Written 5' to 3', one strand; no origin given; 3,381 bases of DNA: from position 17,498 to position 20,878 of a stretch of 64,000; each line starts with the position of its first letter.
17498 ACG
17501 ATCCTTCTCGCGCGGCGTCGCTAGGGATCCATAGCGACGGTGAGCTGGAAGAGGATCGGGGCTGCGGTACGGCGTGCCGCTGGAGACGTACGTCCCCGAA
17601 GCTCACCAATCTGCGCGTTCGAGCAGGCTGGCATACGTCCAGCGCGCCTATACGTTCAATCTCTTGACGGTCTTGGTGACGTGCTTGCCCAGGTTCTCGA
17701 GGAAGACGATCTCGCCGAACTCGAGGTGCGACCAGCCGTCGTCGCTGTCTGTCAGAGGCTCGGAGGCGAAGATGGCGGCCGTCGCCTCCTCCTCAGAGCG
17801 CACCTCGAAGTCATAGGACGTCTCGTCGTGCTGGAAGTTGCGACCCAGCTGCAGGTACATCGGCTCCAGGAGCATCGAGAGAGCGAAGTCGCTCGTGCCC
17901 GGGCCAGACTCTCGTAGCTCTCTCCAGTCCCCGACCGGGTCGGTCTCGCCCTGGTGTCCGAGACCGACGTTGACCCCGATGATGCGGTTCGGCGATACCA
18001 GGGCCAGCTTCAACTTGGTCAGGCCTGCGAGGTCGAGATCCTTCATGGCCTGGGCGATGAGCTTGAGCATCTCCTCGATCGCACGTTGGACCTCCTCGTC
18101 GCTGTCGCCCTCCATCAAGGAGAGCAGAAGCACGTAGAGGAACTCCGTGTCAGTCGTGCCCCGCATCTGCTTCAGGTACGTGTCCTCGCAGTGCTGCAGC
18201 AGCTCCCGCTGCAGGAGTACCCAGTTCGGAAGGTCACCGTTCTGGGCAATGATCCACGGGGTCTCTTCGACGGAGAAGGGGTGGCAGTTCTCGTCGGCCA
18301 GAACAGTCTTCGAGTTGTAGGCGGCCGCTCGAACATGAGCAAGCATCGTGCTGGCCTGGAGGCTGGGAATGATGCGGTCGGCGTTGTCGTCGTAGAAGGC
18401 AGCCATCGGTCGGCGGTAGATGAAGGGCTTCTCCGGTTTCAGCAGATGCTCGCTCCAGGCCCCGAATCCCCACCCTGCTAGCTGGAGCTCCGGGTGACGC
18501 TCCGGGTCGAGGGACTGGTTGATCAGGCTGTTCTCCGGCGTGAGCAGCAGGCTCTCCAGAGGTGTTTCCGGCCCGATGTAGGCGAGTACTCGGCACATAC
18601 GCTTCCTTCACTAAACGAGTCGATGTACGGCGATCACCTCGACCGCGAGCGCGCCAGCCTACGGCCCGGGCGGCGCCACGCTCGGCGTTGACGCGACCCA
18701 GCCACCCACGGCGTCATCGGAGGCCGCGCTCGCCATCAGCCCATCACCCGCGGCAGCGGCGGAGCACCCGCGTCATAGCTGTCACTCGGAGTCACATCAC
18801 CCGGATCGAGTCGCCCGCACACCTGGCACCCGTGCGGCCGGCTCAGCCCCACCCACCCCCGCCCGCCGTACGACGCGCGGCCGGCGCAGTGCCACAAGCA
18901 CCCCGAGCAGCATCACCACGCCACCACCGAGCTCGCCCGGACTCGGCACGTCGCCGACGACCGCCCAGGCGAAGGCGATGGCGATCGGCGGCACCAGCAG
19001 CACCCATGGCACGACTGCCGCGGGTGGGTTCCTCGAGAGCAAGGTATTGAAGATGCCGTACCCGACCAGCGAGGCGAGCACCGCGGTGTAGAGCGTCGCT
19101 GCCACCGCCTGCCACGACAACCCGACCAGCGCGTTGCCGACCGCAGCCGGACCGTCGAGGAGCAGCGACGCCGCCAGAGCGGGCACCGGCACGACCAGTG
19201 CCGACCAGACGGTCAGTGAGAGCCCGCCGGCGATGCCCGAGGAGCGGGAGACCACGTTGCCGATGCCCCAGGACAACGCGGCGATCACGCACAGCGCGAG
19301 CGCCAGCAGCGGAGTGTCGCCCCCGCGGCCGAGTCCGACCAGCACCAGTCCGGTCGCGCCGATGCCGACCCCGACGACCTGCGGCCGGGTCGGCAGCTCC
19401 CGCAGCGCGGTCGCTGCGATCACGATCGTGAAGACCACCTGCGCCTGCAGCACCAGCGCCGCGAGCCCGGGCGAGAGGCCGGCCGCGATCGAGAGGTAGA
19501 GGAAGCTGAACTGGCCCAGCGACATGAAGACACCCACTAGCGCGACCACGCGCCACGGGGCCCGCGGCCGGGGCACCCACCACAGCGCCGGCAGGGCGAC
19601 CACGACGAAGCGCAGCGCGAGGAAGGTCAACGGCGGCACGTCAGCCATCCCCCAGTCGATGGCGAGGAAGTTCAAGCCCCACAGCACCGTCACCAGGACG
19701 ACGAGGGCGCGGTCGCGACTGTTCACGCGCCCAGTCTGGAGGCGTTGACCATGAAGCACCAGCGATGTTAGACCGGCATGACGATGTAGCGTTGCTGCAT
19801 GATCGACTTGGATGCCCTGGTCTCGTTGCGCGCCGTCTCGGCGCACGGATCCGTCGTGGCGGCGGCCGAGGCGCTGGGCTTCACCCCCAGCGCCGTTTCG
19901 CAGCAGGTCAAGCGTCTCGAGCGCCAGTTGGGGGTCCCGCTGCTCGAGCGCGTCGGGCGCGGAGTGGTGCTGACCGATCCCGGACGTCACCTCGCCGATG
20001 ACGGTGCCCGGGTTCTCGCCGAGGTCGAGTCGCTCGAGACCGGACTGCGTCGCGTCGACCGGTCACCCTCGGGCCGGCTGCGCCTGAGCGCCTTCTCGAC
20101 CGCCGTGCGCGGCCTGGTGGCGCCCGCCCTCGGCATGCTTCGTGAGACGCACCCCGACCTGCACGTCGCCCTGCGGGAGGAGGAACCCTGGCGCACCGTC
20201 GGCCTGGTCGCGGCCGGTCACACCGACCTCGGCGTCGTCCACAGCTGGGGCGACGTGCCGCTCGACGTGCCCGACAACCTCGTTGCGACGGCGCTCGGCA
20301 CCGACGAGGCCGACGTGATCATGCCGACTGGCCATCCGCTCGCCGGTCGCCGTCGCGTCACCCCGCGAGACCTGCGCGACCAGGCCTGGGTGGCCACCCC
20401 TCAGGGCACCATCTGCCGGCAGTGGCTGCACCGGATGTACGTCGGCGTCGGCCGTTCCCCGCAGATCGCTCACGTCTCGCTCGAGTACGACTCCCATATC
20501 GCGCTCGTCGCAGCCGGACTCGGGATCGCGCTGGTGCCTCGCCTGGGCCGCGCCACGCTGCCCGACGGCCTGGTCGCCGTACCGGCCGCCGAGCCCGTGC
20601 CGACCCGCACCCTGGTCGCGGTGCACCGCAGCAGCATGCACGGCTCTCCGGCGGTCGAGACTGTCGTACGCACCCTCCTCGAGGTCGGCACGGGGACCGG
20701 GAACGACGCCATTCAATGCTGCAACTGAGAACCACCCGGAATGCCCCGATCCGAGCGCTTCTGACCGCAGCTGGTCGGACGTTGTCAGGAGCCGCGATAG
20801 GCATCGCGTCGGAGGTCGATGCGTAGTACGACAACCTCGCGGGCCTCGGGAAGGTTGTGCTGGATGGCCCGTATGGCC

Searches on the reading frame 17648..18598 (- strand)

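Call 86: search_protein_families(library=pfam, proteins=[window:17648-18598:-], max_evalue=0.0001)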
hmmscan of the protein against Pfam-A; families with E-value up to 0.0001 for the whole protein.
window:17648-18598:- (316 aa): 2 families
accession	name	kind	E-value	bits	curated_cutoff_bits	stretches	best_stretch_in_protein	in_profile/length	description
PF13230.11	GATase_4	-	1.1e-12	47.9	23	1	77-193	67-171/272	Glutamine amidotransferases class-II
PF13522.11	GATase_6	-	1.1e-07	32.4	27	1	81-180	9-94/130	Glutamine amidotransferase domain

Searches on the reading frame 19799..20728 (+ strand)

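Call 86: search_protein_families(library=pfam, proteins=[window:19799-20728:+], max_evalue=0.0001)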
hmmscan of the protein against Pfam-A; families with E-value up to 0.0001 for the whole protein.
window:19799-20728:+ (309 aa): 2 families
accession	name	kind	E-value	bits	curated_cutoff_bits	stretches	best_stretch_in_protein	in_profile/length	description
PF03466.25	LysR_substrate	-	4.1e-43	147.6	28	1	88-296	2-207/209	LysR substrate binding domain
PF00126.33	HTH_1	-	7.5e-21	74.3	26.6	1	4-63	1-60/60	Bacterial regulatory helix-turn-helix protein, lysR family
